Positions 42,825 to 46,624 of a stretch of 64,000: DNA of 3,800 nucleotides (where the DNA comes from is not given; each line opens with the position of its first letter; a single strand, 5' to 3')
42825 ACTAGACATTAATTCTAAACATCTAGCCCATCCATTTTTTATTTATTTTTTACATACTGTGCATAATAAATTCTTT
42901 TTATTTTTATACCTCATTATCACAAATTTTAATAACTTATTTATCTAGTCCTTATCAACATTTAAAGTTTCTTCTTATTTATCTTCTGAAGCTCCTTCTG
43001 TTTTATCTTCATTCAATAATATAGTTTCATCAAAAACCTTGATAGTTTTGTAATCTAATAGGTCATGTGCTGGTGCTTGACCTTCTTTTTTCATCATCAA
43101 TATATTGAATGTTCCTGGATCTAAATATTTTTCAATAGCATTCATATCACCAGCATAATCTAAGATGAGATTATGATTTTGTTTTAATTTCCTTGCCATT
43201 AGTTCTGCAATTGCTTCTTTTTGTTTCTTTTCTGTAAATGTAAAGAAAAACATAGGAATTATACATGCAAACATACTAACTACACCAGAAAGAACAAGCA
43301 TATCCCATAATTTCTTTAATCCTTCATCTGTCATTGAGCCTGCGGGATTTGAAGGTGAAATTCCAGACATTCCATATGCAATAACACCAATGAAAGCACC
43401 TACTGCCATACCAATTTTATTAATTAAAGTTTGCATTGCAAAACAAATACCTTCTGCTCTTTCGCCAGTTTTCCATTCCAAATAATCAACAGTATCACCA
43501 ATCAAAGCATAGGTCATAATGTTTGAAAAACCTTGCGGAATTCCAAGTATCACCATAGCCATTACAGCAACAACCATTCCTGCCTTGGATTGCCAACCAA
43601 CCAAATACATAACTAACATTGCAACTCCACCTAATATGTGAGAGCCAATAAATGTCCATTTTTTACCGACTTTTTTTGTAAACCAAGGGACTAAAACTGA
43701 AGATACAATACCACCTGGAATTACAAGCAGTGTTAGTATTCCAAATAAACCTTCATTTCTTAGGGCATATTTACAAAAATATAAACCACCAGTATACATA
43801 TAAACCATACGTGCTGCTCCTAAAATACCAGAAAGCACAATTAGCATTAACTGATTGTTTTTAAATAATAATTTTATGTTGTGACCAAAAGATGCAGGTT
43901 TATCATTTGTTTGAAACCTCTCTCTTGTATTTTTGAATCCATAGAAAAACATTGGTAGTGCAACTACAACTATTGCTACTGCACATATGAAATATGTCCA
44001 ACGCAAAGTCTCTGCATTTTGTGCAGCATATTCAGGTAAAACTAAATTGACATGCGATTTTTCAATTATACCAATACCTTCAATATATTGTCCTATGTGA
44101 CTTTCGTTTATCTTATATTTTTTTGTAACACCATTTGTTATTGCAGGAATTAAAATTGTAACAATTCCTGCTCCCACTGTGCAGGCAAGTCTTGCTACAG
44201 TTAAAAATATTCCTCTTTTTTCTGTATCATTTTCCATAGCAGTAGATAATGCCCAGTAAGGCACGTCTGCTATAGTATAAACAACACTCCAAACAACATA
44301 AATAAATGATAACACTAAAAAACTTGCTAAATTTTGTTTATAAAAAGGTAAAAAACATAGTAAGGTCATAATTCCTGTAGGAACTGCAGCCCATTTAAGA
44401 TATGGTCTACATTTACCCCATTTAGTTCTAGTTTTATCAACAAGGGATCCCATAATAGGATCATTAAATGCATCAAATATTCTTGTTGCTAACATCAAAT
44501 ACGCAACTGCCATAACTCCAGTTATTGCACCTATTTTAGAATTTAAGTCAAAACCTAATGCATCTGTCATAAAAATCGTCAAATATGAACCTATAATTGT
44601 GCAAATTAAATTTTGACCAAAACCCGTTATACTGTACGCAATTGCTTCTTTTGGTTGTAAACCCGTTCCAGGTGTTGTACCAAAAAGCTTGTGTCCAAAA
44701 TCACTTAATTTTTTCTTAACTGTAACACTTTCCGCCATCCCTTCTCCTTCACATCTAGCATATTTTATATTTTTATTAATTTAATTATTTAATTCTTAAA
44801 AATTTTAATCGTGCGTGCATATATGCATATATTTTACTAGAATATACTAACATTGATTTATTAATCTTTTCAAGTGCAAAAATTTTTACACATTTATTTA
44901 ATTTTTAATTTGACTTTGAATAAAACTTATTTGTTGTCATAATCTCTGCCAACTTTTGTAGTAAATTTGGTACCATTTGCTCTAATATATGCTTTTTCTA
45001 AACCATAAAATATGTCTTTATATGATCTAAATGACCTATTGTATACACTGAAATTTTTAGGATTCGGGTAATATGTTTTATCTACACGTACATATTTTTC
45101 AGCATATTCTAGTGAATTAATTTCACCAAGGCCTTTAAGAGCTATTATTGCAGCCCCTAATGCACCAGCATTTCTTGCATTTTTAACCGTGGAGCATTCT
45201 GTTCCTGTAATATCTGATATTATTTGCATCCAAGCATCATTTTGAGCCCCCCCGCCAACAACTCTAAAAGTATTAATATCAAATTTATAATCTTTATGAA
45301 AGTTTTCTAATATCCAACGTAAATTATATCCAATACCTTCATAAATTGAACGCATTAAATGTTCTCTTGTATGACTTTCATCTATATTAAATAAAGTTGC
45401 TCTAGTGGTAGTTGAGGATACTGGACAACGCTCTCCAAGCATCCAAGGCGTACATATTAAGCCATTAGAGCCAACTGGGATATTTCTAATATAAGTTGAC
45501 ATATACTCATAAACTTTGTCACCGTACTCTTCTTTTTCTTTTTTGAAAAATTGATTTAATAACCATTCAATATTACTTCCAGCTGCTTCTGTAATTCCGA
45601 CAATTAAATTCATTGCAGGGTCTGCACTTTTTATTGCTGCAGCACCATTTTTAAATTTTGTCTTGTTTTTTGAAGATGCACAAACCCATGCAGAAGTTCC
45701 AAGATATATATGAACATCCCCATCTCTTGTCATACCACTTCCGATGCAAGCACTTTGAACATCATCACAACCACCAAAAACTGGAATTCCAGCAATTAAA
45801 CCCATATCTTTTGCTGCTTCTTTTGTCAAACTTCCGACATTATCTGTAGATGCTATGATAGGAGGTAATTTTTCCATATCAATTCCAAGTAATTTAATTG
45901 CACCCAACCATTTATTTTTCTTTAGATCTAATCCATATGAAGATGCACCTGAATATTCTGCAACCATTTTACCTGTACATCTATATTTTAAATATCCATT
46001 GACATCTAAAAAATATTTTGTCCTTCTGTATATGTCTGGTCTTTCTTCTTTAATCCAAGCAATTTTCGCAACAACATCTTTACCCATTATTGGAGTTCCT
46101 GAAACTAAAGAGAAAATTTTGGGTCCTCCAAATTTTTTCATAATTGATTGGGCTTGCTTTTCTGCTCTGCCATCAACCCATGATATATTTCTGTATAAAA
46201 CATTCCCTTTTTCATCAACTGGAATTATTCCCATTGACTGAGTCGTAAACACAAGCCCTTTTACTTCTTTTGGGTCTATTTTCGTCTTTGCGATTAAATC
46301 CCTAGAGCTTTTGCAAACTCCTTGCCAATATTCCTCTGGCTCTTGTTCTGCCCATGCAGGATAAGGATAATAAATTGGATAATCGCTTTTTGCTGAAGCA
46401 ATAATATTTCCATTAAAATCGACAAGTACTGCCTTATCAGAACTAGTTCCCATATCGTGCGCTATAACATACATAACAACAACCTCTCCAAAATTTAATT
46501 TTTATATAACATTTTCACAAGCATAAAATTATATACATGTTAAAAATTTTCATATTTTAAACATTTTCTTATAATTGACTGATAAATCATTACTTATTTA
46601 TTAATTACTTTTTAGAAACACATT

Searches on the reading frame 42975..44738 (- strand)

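Call 11: search_protein_families(library=pfam, proteins=[window:42975-44738:-], max_evalue=0.001)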
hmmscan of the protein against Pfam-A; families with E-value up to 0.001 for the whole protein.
window:42975-44738:- (587 aa): 2 families
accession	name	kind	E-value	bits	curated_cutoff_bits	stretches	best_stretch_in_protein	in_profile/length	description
PF13347.12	MFS_2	-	1.3e-70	238.5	27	1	35-502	2-426/427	MFS/sugar transport protein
PF07690.21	MFS_1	-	9.1e-15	54.8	33.4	2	245-448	150-347/347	Major Facilitator Superfamily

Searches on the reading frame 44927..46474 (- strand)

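Call 11: search_protein_families(library=pfam, proteins=[window:44927-46474:-], max_evalue=0.001)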
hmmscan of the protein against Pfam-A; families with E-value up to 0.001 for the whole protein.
window:44927-46474:- (515 aa): 2 families
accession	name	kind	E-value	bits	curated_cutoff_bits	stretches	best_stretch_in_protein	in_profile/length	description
PF00370.27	FGGY_N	-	2.3e-54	185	28.8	1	2-245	1-245/245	FGGY family of carbohydrate kinases, N-terminal domain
PF02782.22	FGGY_C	-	3.9e-32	112.1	27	1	256-447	3-196/198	FGGY family of carbohydrate kinases, C-terminal domain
